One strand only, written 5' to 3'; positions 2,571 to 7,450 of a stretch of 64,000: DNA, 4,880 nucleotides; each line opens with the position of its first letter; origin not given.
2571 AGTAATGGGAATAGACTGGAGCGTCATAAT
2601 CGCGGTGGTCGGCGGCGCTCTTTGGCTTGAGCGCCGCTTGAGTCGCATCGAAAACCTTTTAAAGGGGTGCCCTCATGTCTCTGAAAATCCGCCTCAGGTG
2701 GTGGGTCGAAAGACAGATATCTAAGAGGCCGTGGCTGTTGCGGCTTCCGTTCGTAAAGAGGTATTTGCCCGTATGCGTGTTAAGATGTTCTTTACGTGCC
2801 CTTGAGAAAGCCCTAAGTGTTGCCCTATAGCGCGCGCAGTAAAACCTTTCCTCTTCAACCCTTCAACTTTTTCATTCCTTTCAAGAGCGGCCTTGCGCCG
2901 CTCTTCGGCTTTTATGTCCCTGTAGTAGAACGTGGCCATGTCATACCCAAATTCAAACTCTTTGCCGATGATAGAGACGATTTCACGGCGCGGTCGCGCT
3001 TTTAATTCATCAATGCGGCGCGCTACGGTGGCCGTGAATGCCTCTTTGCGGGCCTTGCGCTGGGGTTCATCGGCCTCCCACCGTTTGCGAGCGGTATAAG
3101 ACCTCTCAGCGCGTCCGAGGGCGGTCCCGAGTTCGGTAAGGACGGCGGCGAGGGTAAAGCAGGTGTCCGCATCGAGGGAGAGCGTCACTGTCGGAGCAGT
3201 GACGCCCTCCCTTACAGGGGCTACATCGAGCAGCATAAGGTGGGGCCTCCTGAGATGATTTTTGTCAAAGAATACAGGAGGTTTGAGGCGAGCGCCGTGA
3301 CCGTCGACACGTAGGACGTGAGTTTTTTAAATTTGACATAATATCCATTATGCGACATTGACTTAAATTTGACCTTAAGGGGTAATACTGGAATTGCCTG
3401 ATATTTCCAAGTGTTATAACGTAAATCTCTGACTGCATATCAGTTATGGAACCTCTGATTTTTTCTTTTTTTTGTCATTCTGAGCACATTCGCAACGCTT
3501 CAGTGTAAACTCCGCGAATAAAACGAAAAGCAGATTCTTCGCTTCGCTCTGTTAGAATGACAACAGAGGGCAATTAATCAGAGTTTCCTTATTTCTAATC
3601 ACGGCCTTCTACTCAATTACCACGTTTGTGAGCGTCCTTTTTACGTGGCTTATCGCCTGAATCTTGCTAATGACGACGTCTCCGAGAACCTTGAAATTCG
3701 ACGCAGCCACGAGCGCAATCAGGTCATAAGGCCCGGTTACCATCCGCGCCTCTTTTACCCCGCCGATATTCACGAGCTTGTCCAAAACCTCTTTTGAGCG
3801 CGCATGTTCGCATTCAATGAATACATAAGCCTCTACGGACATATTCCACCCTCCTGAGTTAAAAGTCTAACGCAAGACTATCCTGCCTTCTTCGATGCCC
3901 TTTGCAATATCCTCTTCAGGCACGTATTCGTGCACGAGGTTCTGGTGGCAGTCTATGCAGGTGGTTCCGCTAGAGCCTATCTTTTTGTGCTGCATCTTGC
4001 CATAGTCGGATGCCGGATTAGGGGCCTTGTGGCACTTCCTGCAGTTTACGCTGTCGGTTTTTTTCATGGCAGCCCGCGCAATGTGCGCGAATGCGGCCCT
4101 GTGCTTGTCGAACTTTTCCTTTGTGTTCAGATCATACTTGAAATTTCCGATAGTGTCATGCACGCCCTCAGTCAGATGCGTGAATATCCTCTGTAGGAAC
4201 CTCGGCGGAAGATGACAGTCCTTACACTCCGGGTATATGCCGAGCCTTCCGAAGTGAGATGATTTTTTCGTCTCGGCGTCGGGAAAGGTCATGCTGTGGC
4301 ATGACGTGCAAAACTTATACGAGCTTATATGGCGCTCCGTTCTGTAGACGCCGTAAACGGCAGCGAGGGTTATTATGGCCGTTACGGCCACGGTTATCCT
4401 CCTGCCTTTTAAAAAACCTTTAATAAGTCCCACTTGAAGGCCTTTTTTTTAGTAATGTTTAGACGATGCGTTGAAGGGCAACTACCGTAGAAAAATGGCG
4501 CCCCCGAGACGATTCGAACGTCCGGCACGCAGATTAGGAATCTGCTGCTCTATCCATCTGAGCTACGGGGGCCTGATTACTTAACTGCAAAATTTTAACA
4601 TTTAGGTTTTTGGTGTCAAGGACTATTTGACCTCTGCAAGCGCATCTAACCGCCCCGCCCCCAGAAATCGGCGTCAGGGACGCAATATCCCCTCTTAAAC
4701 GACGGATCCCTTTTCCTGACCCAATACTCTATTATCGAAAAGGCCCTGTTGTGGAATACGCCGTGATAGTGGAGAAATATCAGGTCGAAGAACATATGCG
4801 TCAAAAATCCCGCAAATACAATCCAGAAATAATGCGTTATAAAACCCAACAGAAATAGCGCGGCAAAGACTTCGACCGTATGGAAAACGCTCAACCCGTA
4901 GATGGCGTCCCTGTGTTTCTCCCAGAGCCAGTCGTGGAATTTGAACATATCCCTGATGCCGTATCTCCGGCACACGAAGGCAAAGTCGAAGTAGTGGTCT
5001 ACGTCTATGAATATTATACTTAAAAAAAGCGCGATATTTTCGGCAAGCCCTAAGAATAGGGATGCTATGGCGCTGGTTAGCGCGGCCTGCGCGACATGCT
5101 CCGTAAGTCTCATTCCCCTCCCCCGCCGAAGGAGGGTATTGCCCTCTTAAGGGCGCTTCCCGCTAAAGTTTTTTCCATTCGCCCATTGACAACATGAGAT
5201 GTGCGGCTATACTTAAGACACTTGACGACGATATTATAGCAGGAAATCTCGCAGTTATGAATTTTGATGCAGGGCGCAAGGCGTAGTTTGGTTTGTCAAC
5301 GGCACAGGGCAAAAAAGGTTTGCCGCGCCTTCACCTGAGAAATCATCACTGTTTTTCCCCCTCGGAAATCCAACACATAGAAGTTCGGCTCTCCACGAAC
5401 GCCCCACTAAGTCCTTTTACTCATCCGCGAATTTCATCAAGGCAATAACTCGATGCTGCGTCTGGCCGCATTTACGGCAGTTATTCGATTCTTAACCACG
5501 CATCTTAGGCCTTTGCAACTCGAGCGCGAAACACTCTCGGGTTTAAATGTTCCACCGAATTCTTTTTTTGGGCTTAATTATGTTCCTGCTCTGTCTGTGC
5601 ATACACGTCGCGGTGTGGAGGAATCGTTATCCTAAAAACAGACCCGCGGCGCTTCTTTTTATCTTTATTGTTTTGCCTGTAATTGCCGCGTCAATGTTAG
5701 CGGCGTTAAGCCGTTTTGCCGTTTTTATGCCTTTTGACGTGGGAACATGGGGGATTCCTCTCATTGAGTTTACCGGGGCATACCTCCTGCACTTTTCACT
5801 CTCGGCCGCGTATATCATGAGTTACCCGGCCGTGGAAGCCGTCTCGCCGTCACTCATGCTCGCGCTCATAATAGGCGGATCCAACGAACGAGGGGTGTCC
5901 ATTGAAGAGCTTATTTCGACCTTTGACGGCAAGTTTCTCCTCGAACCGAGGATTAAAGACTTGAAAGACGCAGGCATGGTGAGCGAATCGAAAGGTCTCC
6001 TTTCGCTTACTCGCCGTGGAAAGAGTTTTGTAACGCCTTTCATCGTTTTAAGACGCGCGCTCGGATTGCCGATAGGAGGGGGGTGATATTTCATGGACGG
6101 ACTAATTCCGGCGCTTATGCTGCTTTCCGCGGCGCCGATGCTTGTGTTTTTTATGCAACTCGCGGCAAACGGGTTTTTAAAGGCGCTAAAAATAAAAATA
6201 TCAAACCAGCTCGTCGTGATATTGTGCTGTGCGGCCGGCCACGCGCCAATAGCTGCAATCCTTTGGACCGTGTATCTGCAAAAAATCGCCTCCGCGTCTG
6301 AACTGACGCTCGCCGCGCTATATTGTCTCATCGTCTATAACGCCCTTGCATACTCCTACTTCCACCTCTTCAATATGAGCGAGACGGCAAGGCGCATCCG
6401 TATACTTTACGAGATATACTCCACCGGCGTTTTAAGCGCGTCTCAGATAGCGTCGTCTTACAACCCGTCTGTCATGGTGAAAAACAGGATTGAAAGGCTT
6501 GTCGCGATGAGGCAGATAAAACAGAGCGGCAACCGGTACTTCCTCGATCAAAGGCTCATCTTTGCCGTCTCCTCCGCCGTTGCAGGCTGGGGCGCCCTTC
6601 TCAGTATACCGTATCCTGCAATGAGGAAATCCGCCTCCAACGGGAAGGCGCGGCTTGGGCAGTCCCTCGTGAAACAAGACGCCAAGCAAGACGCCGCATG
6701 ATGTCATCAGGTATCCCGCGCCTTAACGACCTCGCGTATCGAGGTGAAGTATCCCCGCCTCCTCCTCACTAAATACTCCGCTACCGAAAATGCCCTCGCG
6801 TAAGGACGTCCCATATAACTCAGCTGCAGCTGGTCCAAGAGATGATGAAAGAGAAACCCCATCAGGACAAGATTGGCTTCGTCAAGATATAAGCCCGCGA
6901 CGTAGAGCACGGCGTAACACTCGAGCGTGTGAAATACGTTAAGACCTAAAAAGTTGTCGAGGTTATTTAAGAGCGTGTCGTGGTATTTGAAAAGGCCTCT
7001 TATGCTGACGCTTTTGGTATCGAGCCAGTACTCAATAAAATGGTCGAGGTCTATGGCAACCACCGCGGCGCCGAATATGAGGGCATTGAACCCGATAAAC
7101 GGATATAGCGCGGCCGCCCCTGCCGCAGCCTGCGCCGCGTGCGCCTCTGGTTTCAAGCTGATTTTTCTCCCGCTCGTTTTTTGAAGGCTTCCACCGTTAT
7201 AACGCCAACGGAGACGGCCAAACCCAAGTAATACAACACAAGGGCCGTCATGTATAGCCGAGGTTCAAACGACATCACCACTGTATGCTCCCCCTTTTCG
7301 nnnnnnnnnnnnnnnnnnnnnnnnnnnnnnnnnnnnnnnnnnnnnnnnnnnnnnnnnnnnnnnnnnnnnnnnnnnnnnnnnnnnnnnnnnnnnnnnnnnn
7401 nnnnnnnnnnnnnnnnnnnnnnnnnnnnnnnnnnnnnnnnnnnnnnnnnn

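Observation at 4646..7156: Duplicated two-gene module: YdjM-like membrane hydrolase + membrane-anchored winged-helix protein, at the head of the YfhO operon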

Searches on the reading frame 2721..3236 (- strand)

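Call 5: search_protein_families(library=pfam, proteins=[window:2721-3236:-], max_evalue=1)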
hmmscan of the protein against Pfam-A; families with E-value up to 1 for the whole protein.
window:2721-3236:- (171 aa): 6 families
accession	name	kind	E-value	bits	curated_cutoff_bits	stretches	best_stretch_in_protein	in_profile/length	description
PF04545.22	Sigma70_r4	-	0.00056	19.8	24.1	1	131-155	20-44/50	Sigma-70, region 4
PF13384.12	HTH_23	-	0.0077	16.5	24.6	1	129-155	15-41/50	Homeodomain-like domain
PF19610.4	DUF6115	-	0.053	14.4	27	1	109-152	88-131/134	Family of unknown function (DUF6115)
PF10623.15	PilI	-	0.058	13.4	25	1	37-65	46-74/77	Plasmid conjugative transfer protein PilI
PF01850.27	PIN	-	0.22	12.6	23.6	1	22-83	26-88/120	PIN domain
PF24409.1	wHTH-PRTase_assc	-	0.75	10.3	27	0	127-160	6-40/83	wHTH-PRTase associated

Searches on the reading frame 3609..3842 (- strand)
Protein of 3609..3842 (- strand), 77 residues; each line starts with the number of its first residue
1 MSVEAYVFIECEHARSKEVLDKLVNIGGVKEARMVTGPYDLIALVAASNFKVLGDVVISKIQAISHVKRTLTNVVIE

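Call 5: search_protein_families(library=pfam, proteins=[window:3609-3842:-], max_evalue=1)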
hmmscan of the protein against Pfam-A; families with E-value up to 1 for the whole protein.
window:3609-3842:- (77 aa): 2 families
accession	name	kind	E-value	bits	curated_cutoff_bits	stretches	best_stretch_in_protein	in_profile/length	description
PF01037.27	AsnC_trans_reg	-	3.4e-13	49.7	25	1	7-77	1-72/73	Lrp/AsnC ligand binding domain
PF22482.2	AsnC_trans_reg_3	-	0.0051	17.3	24.4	1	27-75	35-82/95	PF0864 C-terminal dimeric alpha+beta barrel domain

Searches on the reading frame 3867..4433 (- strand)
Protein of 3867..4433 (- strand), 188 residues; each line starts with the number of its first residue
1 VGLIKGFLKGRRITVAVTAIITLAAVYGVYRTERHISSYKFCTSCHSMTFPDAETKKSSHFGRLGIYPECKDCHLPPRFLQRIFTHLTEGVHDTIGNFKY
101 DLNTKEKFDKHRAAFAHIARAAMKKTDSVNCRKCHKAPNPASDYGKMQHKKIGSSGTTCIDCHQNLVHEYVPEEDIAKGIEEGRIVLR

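Call 5: search_protein_families(library=pfam, proteins=[window:3867-4433:-], max_evalue=1)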
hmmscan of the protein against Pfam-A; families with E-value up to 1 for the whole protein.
window:3867-4433:- (188 aa): 8 families
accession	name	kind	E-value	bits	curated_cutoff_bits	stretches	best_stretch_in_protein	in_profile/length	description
PF03264.19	Cytochrom_NNT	-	2.2e-41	141.9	24.1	1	13-171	10-172/174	NapC/NirT cytochrome c family, N-terminal region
PF14522.11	Cytochrome_C7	-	3.4e-06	27.2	24.8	3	122-165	10-50/67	Cytochrome c7 and related cytochrome c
PF14537.11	Cytochrom_c3_2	-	0.017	16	25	1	126-166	4-36/79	Cytochrome c3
PF02085.21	Cytochrom_CIII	-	0.023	15.5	22.9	1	123-169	41-88/101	Class III cytochrome C family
PF09699.15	Paired_CXXCH_1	-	0.03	14.4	20.6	0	130-165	8-38/41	Doubled CXXCH motif (Paired_CXXCH_1)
PF05722.18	Ustilago_mating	-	0.088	13.2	28.1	1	87-173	71-150/210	Ustilago B locus mating-type protein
PF19148.5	DUF5830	-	0.13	12.7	26.8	1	110-160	58-107/114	Family of unknown function (DUF5830)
PF24292.1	DUF7479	-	0.47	11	27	1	129-176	3-50/60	Domain of unknown function (DUF7479)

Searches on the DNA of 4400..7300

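Call 66: search_rna_families(source=window, start=4400, end=7300, threshold=evalue, max_evalue=1)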
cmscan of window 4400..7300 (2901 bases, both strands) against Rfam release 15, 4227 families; matches with E-value up to 1: 2.
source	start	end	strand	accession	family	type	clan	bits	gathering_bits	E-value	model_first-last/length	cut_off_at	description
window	4499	4572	-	RF00005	tRNA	Gene; tRNA;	CL00001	61.6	29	2.9e-12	1-71/71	no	tRNA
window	4498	4572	+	RF04354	Plastid-ycf2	Cis-reg;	-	21.2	65.7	0.4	1-75/75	no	Plastid-ycf2 5UTR RNA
